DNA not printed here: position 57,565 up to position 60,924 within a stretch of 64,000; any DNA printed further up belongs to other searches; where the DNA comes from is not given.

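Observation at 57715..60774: Stand-alone PHP-phosphoesterase / Rad50-SbcC-like ATPase fusion on a compositionally foreign insert (candidate single-gene defence, Ppl-like or new variant)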

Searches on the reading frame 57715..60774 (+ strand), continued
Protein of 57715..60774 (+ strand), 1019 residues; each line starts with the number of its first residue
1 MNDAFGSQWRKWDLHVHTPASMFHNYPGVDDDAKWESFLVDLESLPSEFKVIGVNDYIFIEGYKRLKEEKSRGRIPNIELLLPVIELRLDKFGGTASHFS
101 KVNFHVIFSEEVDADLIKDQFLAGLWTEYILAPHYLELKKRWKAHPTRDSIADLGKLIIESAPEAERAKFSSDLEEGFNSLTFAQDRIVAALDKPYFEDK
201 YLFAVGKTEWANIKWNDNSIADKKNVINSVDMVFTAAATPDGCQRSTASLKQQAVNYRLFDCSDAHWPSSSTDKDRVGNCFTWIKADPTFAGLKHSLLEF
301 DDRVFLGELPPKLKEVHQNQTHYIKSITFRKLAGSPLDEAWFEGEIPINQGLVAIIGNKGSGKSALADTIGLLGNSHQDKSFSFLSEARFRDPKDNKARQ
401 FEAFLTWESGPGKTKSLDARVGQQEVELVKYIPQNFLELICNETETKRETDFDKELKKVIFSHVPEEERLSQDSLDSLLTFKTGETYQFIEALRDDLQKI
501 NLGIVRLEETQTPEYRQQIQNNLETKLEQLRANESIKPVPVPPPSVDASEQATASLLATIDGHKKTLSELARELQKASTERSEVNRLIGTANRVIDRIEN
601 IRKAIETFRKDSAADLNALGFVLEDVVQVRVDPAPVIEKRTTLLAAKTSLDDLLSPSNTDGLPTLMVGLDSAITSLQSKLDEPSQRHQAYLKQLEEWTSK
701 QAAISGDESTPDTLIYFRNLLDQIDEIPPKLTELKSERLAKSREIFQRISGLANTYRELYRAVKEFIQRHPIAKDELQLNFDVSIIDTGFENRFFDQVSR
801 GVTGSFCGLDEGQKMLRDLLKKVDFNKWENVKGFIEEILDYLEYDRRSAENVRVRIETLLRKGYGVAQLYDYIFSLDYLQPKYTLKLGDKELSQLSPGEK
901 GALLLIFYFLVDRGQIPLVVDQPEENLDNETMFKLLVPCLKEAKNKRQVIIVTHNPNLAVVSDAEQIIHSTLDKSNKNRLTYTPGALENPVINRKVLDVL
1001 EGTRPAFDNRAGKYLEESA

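Call 81: find_encoding_contigs(protein=P0067, flank=8000, max_places=1)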
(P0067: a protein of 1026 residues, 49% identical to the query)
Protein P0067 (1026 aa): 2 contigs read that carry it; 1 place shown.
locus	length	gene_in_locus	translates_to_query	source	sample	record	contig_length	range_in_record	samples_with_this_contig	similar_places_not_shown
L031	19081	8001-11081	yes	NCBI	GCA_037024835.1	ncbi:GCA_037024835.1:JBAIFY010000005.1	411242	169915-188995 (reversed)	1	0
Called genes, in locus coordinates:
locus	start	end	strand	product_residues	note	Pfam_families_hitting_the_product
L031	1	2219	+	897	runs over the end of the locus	PF17900:Peptidase_M1_N, PF01433:Peptidase_M1, PF11838:ERAP1_C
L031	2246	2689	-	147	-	-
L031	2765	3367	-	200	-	PF01926:MMR_HSR1, PF02421:FeoB_N (weak), PF03193:RsgA_GTPase (faint), PF00350:Dynamin_N (faint)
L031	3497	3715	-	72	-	-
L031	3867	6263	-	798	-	PF02190:LON_substr_bdg, PF07728:AAA_5, PF00004:AAA, PF22667:Lon_lid, PF05362:Lon_C, PF13541:ChlI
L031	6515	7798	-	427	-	-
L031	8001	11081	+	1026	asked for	PF02463:SMC_N (faint)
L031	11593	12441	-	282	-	PF18780:HNH_repeat (weak)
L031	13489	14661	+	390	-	-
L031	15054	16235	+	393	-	PF00070:Pyr_redox (faint), PF01266:DAO (faint), PF01494:FAD_binding_3 (faint), PF01946:Thi4 (faint), PF03486:HI0933_like (faint), PF07992:Pyr_redox_2, PF13434:Lys_Orn_oxgnase, PF13738:Pyr_redox_3, +2 more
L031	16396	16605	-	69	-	-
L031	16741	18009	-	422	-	PF06689:zf-C4_ClpX, PF00493:MCM (weak), PF01078:Mg_chelatase (faint), PF05496:RuvB_N (faint), PF00004:AAA, PF07724:AAA_2, PF07728:AAA_5 (weak), PF10431:ClpB_D2-small, +1 more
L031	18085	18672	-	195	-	PF00574:CLP_protease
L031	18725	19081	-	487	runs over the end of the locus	PF05697:Trigger_N, PF05698:Trigger_C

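Call 82: find_encoding_contigs(protein=P0089, flank=8000, max_places=2)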
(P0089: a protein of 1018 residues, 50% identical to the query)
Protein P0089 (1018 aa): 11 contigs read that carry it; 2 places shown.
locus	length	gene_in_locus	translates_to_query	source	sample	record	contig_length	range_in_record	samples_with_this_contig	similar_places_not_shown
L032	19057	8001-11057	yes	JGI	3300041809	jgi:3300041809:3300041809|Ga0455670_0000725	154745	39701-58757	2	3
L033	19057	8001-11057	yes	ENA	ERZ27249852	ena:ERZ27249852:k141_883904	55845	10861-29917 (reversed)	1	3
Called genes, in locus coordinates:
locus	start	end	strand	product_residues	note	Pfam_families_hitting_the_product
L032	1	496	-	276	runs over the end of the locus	-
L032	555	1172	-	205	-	PF00226:DnaJ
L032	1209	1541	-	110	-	-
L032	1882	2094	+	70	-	PF13560:HTH_31, PF12844:HTH_19, PF01381:HTH_3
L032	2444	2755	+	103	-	-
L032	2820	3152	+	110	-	-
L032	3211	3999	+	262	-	-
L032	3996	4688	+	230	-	PF13551:HTH_29 (faint)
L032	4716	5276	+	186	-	-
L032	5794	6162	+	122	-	PF12728:HTH_17 (faint)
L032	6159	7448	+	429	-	PF00589:Phage_integrase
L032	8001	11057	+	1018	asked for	PF02463:SMC_N (faint), PF13175:AAA_15 (faint), PF13304:AAA_21 (weak)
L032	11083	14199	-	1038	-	-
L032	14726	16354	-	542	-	-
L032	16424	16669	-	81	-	-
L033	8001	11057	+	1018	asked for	PF02463:SMC_N (faint), PF13175:AAA_15 (faint), PF13304:AAA_21 (weak)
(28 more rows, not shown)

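Call 83: find_encoding_contigs(protein=P0097, flank=8000, max_places=1)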
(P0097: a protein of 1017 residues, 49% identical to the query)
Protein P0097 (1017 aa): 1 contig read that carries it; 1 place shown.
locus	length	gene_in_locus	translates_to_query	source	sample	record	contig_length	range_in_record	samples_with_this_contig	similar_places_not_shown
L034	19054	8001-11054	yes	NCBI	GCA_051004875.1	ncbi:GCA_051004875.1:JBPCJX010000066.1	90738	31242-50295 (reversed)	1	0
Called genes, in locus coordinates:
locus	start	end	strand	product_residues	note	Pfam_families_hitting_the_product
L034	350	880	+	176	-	PF05163:DinB, PF12867:DinB_2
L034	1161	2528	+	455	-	PF01408:GFO_IDH_MocA, PF22725:GFO_IDH_MocA_C3 (faint), PF19051:GFO_IDH_MocA_C2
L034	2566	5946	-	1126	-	PF13620:CarboxypepD_reg, PF25183:OMP_b-brl_4, PF00593:TonB_dep_Rec_b-barrel (weak)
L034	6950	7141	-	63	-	-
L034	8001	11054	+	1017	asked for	PF13304:AAA_21 (faint)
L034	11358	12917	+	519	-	PF00239:Resolvase, PF07508:Recombinase, PF13408:Zn_ribbon_recom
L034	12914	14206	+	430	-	PF07676:PD40 (faint), PF25174:Beta-prop_THOC3 (faint), PF26550:Tricorn_2nd (weak), PF26549:Tricorn_N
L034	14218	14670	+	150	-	-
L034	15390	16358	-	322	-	-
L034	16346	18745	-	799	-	PF01734:Patatin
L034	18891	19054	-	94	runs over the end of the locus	-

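Call 96: search_protein_families(library=padloc, proteins=[L027:2739-5414:+, L028:4983-7787:+, L029:3787-6408:+, L009:5980-9066:+, P0018], max_evalue=1e-15)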
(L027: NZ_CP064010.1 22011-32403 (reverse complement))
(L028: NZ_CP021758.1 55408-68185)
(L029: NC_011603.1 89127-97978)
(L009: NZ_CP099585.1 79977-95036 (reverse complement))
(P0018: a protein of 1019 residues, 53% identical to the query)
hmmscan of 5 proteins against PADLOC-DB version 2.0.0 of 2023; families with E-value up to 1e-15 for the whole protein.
L027:2739-5414:+ (891 aa): 1 family
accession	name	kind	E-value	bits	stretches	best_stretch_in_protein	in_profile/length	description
PDLC02208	Ppl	-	0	1826.2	1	1-891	2-894/894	-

L028:4983-7787:+ (934 aa): 1 family
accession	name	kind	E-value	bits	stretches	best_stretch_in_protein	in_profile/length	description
PDLC02208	Ppl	-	6.1e-25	85.5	0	774-928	756-888/894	-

L029:3787-6408:+ (873 aa): 2 families
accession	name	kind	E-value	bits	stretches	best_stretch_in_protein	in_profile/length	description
PDLC02208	Ppl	-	3.4e-36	122.7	2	724-863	745-889/894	-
PDLC04678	PDC-M49A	-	8.6e-18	62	0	13-101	4-83/681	-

L009:5980-9066:+ (1028 aa): 1 family
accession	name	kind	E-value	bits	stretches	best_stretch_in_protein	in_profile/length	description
PDLC02208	Ppl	-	1.1e-25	87.9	1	904-1024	774-890/894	-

P0018 (1019 aa): 1 family
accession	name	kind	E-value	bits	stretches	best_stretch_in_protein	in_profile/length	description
PDLC02208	Ppl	-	1.2e-24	84.6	0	890-1011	771-888/894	-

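Call 97: search_protein_families(library=phrogs, proteins=[window:57715-60774:+], max_evalue=0.00001)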
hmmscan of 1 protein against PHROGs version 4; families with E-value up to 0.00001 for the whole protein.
window:57715-60774:+ (1019 aa): 0 families

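Call 99: find_related_loci(query=A1, collection=viral_contigs, flank=8000)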
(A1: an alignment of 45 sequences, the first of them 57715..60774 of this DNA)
Query A1 (1019 aa) in viral_contigs; peptide patterns used: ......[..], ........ (x = any residue, [..] = any of these).
65 stretches matched a pattern; 12 encode a relative of the query (tblastn E <= 1e-3); 12 distinct loci.
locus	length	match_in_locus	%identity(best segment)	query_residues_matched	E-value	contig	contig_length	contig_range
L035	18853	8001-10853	34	6-1014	5e-168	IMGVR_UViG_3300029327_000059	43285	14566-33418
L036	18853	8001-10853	37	6-1014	7e-167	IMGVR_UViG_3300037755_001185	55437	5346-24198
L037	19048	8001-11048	33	6-1015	1e-154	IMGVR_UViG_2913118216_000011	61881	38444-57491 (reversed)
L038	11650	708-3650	32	6-1014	1e-128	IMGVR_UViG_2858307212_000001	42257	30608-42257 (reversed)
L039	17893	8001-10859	31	6-1014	2e-121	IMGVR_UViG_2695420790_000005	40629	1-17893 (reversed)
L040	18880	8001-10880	32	3-1014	4e-112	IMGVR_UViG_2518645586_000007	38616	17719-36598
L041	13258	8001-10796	32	6-1014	3e-108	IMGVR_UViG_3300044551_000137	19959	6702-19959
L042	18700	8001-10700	31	6-1013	3e-34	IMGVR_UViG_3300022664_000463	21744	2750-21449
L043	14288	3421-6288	30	6-1014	2e-31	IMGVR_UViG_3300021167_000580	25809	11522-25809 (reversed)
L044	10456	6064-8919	27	6-1014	2e-28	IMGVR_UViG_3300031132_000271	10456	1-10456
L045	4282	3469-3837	39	1-129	5e-20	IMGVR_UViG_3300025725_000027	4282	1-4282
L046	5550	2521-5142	24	6-1013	3e-14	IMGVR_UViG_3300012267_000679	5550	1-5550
